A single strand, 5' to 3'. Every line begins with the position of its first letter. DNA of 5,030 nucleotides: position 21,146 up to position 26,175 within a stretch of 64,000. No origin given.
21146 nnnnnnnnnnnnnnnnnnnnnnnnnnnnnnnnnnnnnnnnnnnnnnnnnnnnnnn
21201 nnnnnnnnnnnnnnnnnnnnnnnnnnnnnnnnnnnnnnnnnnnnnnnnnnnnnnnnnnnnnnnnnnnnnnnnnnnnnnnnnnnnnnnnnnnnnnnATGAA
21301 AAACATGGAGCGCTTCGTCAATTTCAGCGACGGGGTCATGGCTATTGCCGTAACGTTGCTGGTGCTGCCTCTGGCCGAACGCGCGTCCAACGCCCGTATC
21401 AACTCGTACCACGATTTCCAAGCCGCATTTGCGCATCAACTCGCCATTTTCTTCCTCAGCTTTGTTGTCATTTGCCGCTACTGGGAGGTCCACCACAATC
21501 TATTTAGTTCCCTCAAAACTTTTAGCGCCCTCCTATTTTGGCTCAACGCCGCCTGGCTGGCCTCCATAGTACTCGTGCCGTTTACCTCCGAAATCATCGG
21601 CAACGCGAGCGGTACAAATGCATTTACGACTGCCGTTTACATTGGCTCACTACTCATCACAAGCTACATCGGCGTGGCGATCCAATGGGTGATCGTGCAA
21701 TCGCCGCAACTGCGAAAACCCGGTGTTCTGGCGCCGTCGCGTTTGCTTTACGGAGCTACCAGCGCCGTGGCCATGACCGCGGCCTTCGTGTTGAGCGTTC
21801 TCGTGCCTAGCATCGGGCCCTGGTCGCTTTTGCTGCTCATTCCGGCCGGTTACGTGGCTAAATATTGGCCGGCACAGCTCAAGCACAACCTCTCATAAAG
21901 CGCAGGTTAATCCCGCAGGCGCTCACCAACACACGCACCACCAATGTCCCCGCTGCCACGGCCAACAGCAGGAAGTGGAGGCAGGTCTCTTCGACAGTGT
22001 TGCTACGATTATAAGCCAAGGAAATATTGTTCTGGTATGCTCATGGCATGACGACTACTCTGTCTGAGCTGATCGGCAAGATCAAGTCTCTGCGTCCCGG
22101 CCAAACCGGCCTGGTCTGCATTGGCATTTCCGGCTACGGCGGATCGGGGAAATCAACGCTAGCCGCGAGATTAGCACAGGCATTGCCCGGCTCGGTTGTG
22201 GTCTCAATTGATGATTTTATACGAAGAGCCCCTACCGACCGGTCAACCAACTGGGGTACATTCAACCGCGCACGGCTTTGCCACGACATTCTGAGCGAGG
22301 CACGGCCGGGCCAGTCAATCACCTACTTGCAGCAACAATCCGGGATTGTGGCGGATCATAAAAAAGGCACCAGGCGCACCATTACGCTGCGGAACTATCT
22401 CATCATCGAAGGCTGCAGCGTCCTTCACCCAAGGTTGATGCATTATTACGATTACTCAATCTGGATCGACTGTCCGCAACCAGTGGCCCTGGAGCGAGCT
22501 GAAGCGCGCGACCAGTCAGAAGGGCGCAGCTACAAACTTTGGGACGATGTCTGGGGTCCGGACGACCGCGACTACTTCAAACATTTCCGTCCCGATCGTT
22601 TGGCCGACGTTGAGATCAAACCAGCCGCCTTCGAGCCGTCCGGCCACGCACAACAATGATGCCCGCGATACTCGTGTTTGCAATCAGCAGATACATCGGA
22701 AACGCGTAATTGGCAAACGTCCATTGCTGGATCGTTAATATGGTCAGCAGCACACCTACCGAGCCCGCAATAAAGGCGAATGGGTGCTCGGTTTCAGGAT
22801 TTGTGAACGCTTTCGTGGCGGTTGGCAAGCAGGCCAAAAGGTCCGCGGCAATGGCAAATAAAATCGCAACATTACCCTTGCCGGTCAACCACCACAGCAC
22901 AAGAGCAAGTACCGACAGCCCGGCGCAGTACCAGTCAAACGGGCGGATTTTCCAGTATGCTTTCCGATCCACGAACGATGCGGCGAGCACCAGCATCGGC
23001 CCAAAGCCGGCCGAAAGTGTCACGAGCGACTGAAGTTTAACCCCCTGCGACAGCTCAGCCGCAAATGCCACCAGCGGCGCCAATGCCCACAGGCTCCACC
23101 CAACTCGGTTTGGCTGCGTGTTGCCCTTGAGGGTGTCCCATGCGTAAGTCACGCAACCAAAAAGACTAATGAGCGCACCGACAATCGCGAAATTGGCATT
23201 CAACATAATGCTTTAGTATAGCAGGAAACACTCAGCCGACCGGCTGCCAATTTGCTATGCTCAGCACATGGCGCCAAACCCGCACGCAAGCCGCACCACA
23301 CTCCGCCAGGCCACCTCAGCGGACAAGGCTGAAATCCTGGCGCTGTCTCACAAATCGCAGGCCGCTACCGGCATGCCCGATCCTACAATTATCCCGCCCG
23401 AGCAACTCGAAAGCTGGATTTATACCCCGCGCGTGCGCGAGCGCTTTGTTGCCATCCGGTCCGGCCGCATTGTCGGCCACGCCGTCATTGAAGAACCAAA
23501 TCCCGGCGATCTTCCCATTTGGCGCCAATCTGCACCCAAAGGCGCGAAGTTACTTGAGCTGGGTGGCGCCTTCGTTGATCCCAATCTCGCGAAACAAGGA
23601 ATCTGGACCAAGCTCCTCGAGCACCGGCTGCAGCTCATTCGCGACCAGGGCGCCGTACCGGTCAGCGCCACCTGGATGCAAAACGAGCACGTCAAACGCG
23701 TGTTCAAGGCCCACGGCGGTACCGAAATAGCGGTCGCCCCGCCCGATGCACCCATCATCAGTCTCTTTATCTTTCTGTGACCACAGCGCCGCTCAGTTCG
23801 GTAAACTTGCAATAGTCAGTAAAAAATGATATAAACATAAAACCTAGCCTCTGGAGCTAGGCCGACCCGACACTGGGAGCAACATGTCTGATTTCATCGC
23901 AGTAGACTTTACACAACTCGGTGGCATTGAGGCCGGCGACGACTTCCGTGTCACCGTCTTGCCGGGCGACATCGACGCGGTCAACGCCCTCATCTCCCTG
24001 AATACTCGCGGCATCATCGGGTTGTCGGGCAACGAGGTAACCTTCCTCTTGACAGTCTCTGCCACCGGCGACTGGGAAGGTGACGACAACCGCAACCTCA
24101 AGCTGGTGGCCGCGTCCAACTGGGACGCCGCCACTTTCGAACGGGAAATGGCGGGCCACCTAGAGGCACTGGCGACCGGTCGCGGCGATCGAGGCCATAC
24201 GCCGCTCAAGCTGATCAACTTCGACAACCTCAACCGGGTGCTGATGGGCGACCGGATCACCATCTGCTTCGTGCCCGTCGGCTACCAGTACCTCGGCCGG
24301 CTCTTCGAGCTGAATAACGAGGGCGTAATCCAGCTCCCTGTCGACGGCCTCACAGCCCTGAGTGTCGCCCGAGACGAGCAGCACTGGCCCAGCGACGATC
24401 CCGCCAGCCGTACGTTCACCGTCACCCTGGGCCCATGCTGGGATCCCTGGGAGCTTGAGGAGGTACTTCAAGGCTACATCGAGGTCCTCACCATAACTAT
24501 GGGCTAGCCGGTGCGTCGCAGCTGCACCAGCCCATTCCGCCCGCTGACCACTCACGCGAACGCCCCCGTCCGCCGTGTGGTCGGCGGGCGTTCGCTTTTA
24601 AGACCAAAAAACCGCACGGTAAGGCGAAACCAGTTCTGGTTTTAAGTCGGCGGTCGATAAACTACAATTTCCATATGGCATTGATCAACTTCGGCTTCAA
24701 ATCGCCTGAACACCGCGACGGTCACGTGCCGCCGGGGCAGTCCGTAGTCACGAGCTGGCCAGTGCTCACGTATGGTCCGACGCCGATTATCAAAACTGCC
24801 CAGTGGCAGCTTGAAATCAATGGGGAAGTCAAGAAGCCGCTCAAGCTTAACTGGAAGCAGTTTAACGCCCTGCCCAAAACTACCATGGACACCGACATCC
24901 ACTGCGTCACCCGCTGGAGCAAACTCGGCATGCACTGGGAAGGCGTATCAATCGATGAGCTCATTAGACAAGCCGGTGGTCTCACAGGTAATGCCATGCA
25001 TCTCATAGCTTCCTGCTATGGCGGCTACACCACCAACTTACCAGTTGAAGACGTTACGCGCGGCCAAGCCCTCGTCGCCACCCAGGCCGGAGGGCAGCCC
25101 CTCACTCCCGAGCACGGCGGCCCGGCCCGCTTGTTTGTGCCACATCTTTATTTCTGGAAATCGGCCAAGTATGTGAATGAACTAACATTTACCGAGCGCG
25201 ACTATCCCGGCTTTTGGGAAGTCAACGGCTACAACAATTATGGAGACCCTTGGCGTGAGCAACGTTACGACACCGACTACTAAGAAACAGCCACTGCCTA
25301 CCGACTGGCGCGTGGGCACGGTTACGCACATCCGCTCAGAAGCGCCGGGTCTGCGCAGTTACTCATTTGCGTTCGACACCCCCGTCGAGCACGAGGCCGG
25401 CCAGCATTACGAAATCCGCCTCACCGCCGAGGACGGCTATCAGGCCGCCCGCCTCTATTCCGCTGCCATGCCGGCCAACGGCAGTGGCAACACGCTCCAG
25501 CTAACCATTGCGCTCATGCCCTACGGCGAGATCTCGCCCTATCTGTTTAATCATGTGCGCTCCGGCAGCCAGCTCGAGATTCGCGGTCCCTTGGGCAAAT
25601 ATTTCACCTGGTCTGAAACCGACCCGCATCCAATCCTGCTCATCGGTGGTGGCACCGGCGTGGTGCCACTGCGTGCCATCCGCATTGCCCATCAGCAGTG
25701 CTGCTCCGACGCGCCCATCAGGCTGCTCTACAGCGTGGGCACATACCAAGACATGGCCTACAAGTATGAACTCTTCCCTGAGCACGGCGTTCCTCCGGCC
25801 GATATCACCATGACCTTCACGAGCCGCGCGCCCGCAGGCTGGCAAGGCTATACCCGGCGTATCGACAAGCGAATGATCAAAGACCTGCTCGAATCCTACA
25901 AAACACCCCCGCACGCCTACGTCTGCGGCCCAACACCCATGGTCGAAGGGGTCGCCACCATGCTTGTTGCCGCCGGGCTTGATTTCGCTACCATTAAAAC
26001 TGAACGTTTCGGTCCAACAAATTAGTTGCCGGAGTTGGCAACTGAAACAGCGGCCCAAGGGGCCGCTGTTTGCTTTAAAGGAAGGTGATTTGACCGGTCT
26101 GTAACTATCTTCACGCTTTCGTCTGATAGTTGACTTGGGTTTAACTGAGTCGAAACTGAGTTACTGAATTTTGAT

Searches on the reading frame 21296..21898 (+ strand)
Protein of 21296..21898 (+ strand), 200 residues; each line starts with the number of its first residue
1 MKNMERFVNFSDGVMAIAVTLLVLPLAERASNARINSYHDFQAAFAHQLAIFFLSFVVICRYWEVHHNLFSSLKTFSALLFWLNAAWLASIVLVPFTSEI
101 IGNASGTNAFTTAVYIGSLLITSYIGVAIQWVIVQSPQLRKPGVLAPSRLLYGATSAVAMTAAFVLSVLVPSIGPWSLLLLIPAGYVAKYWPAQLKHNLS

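Call 31: search_protein_families(library=pfam, proteins=[window:21296-21898:+], max_evalue=0.0001)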
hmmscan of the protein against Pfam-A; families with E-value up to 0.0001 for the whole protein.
window:21296-21898:+ (200 aa): 1 family
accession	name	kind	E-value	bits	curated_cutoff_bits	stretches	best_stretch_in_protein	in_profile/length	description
PF06736.16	TMEM175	-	9.7e-21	74.5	25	1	6-95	1-88/88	Endosomal/lysosomal potassium channel TMEM175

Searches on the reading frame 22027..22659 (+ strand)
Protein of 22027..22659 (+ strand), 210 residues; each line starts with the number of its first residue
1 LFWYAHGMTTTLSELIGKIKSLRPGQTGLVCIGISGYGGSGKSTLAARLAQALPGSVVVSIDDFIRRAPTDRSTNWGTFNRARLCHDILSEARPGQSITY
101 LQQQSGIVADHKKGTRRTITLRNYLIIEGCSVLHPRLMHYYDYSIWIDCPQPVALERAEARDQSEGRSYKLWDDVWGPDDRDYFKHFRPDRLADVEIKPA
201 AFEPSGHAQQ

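Call 31: search_protein_families(library=pfam, proteins=[window:22027-22659:+], max_evalue=0.0001)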
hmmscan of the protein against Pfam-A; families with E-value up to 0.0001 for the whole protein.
window:22027-22659:+ (210 aa): 4 families
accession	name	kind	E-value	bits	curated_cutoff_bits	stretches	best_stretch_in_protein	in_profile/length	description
PF13238.12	AAA_18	-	5.3e-09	37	29.4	1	32-167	1-117/128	AAA domain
PF13671.12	AAA_33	-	4.4e-07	30.7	27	1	35-74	5-43/143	AAA domain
PF13191.12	AAA_16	-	5.5e-06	27.4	32.6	1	20-109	17-103/167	AAA ATPase domain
PF00485.24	PRK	-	8.5e-05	22.9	22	0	32-59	2-29/196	Phosphoribulokinase / Uridine kinase family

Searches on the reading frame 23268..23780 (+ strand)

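Call 31: search_protein_families(library=pfam, proteins=[window:23268-23780:+], max_evalue=0.0001)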
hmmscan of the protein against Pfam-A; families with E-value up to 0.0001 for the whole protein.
window:23268-23780:+ (170 aa): 1 family
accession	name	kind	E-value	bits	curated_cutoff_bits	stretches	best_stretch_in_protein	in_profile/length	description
PF00583.31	Acetyltransf_1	-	9.4e-08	32.8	20.7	1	47-150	24-115/116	Acetyltransferase (GNAT) family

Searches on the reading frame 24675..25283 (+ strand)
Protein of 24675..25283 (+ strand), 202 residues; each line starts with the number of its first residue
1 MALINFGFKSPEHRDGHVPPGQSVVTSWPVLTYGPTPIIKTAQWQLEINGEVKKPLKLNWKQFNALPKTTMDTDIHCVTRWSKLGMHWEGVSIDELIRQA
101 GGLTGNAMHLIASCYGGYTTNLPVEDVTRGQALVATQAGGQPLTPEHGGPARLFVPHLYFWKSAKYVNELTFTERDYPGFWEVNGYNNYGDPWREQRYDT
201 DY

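Call 31: search_protein_families(library=pfam, proteins=[window:24675-25283:+], max_evalue=0.0001)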
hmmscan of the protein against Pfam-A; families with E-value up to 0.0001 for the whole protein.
window:24675-25283:+ (202 aa): 1 family
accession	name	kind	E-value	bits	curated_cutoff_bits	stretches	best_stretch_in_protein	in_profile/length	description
PF00174.25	Oxidored_molyb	-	8e-39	133.4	24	1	34-181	2-169/169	Oxidoreductase molybdopterin binding domain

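Call 64: search_protein_families(library=ncbifam, proteins=[window:24675-25283:+], max_evalue=0.00001)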
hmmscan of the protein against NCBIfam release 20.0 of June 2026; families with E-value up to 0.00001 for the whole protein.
window:24675-25283:+ (202 aa): 4 families
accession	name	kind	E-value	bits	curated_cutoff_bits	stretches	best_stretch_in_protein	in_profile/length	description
NF003767.0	PRK05363.1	equivalog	3.7e-17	62.6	207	1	39-190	96-263/320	protein-methionine-sulfoxide reductase catalytic subunit MsrP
TIGR04555.1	sulfite_DH_soxC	equivalog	2.5e-09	36.6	420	1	86-175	168-257/408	sulfite dehydrogenase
NF052247.1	SorT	equivalog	8.2e-09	34.7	570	1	87-179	148-249/387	SorT family sulfite dehydrogenase catalytic subunit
NF052245.1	SorA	equivalog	4.1e-08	32.4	600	0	87-186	153-259/396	SorA family sulfite dehydrogenase catalytic subunit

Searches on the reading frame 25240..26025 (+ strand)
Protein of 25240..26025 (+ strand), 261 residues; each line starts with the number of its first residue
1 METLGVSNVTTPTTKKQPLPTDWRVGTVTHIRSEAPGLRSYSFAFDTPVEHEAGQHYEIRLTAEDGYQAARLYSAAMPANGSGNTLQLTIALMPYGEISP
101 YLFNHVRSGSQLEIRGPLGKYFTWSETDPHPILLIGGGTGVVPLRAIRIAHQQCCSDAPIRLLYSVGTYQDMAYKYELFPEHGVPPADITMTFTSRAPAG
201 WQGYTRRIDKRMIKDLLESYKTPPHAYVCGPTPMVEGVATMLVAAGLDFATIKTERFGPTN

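Call 31: search_protein_families(library=pfam, proteins=[window:25240-26025:+], max_evalue=0.0001)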
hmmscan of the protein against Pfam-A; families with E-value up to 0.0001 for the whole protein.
window:25240-26025:+ (261 aa): 2 families
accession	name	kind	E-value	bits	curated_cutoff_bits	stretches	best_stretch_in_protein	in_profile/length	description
PF00175.26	NAD_binding_1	-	4.3e-15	56.7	22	1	134-239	1-108/109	Oxidoreductase NAD-binding domain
PF00970.30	FAD_binding_6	-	1e-08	35.8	21.1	1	37-121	13-97/99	Oxidoreductase FAD-binding domain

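Call 64: search_protein_families(library=ncbifam, proteins=[window:25240-26025:+], max_evalue=0.00001)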
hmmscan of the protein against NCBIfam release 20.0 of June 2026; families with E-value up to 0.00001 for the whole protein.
window:25240-26025:+ (261 aa): 17 families
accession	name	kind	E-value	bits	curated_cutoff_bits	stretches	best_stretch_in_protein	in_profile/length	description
NF045803.1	MethMoxFADbindMmoC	equivalog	5.9e-23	81.2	500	1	48-259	137-342/343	aromatic/alkene monooxygenase hydroxylase FAD-binding subunit MmoC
NF008822.0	PRK11872.1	equivalog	2.8e-21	75.9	402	1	51-258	137-336/341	anthranilate 1,2-dioxygenase electron transfer component AntC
NF040810.1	BenC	equivalog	7.5e-21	74.6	430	1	47-259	130-332/333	benzoate 1,2-dioxygenase electron transfer component BenC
NF058606.1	GlBtMonoRdsGbcB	equivalog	3.1e-19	69.1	500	1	32-260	22-250/362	glycine betaine monooxygenase reductase subunit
NF009805.0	PRK13289.1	equivalog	7.8e-19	67.8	432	1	49-260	183-395/399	NO-inducible flavohemoprotein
TIGR02160.1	PA_CoA_Oxy5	hypoth_equivalog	1.8e-18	66.5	420.8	1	50-258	32-242/352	1,2-phenylacetyl-CoA epoxidase subunit PaaE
NF007964.0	PRK10684.1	equivalog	4.5e-15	55.4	383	1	23-259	10-239/333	NADH oxidoreductase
NF000796.0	PRK00054.1-1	equivalog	4.6e-14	52.3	224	1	27-246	7-193/254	dihydroorotate dehydrogenase electron transfer subunit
TIGR01941.1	nqrF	equivalog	9.7e-13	47.8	295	1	60-258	196-404/405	NADH:ubiquinone reductase (Na(+)-transporting) subunit F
NF006220.0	PRK08345.1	subfamily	1.8e-09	37.3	395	1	103-248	87-242/294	cytochrome-c3 hydrogenase subunit gamma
NF005963.0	PRK08051.1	equivalog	4.3e-09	36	230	1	43-241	23-213/233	NAD(P)H-flavin reductase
NF040830.1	sulfhyd_ShyC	equivalog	3e-08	33.2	600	1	86-247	68-235/288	NAD(P)-dependent hydrogenase/sulfhydrogenase 2 subunit gamma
TIGR02911.1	sulfite_red_B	equivalog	7.4e-07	28.5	288.6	1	82-248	55-215/261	anaerobic sulfite reductase subunit AsrB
NF058510.1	bifunc_CpcD_PetH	exception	1.2e-06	27.5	635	1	95-245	218-379/405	bifunctional rod-capping linker CpcD/ferredoxin--NADP reductase PetH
NF045929.1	FNRPetHCyano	equivalog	1.4e-06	27.4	600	1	95-245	222-385/411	ferredoxin--NADP reductase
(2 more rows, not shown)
